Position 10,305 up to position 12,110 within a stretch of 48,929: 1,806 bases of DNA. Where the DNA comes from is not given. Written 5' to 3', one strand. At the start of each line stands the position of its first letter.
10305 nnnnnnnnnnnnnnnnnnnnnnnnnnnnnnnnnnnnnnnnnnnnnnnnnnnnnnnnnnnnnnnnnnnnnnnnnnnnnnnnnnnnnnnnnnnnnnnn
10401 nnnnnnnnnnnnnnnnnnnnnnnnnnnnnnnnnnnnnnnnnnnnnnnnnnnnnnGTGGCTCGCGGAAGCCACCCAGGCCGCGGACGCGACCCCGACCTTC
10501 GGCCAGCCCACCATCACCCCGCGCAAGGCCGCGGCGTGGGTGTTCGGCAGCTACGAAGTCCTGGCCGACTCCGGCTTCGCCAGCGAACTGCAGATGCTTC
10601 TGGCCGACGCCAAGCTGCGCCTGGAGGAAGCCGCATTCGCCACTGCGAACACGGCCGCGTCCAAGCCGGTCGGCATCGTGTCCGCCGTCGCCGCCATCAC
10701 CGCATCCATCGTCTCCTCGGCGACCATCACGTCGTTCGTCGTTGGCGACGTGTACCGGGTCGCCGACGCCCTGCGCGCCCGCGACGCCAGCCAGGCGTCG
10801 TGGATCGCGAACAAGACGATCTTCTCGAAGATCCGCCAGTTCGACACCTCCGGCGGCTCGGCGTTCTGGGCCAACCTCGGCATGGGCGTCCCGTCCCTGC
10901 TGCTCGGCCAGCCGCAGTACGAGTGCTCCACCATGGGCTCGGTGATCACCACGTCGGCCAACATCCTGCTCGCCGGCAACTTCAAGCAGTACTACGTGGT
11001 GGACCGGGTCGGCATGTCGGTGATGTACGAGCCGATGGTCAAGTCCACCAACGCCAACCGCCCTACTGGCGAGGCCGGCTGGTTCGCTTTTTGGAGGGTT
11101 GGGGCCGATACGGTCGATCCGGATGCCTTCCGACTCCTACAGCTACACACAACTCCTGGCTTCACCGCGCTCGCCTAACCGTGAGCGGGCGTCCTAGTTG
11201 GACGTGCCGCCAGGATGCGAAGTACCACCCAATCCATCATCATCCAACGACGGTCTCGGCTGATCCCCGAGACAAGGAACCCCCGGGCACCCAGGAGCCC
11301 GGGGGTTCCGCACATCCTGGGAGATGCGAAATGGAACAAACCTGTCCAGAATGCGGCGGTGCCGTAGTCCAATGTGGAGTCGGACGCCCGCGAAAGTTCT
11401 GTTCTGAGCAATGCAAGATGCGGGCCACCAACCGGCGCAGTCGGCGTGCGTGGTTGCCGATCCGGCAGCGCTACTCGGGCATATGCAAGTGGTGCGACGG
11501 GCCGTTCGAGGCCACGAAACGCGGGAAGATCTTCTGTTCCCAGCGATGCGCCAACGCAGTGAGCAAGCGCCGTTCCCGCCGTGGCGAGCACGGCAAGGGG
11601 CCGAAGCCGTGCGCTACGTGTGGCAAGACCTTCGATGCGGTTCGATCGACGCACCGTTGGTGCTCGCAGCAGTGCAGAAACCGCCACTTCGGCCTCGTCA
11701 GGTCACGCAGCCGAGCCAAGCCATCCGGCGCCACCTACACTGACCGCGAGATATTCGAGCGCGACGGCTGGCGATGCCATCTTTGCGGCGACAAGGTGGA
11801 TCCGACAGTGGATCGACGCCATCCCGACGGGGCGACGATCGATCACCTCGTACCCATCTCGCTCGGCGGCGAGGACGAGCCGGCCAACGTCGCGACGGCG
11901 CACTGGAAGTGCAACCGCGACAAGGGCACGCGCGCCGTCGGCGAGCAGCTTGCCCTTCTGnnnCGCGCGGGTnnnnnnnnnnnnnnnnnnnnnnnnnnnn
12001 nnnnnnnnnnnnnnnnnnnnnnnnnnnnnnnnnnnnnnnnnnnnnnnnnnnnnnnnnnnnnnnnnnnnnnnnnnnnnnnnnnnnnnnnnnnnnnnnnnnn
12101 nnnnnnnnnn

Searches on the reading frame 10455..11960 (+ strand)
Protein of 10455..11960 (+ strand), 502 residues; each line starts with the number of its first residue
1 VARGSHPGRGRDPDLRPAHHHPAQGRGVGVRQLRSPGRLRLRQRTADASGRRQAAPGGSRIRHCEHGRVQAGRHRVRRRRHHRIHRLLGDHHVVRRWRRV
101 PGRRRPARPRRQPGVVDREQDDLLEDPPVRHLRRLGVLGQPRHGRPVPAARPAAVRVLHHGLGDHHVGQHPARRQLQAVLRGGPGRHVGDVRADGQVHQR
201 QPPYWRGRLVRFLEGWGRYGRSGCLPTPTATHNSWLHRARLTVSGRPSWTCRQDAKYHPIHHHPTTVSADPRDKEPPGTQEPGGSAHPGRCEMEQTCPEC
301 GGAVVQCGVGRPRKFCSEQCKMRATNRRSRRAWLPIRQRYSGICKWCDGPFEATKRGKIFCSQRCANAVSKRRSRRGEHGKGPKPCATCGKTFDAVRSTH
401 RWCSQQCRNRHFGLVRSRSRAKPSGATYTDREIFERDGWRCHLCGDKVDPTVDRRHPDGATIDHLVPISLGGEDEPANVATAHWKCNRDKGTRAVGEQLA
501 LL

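Call 33: search_protein_families(library=phrogs, proteins=[window:10455-11960:+], max_evalue=0.01)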
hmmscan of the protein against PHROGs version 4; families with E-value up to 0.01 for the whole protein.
window:10455-11960:+ (502 aa): 26 families (the best 25 are shown)
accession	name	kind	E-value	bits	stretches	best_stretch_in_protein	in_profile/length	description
phrog_1271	-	DNA, RNA and nucleotide metabolism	4e-36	126.1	2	292-494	114-319/361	HNH endonuclease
phrog_338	-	DNA, RNA and nucleotide metabolism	3.1e-18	67.3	1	393-496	157-265/340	HNH endonuclease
phrog_8660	-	DNA, RNA and nucleotide metabolism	6.7e-18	66.5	1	427-500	113-186/196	HNH endonuclease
phrog_16726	-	DNA, RNA and nucleotide metabolism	6.5e-13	50.1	1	428-497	83-147/308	HNH endonuclease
phrog_6050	-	DNA, RNA and nucleotide metabolism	7.6e-12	45.7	1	427-494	300-361/402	HNH endonuclease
phrog_12400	-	DNA, RNA and nucleotide metabolism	1.1e-11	46.1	1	426-497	17-91/157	HNH endonuclease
phrog_5718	-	DNA, RNA and nucleotide metabolism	1.7e-11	44.7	1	420-498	109-181/394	HNH endonuclease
phrog_1035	-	DNA, RNA and nucleotide metabolism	1.8e-11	45.4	1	358-493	40-213/271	endonuclease VII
phrog_14314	-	DNA, RNA and nucleotide metabolism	8.9e-11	43.6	1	432-492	10-63/252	HNH endonuclease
phrog_7785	-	DNA, RNA and nucleotide metabolism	3.7e-10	41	1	357-498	5-119/147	HNH endonuclease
phrog_2118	-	DNA, RNA and nucleotide metabolism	2.9e-08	34.6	1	431-496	169-227/301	HNH endonuclease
phrog_9645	-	DNA, RNA and nucleotide metabolism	5.7e-08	33.6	1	432-495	15-74/168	HNH endonuclease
phrog_2308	-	unknown function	1.4e-07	32.6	2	292-368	53-128/138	-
phrog_2214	-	DNA, RNA and nucleotide metabolism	2.2e-07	31.4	1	431-495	186-241/429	HNH endonuclease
phrog_9545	-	DNA, RNA and nucleotide metabolism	4.7e-07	30.7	1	427-492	99-166/206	HNH endonuclease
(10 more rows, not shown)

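Call 34: search_protein_families(library=pfam, proteins=[window:10455-11960:+], max_evalue=0.01)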
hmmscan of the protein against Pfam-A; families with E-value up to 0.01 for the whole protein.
window:10455-11960:+ (502 aa): 4 families
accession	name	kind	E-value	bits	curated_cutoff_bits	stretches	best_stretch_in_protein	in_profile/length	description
PF01844.29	HNH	-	1.5e-09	38.3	21.4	1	441-493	1-47/47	HNH endonuclease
PF14279.12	HNH_5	-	7.5e-05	23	27.5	1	459-494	12-47/56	HNH endonuclease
PF09889.16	DUF2116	-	0.00094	19.5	26.8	0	297-331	6-35/59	Probable treble clef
PF13395.12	HNH_4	-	0.0078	16.6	22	0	461-493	19-51/54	HNH endonuclease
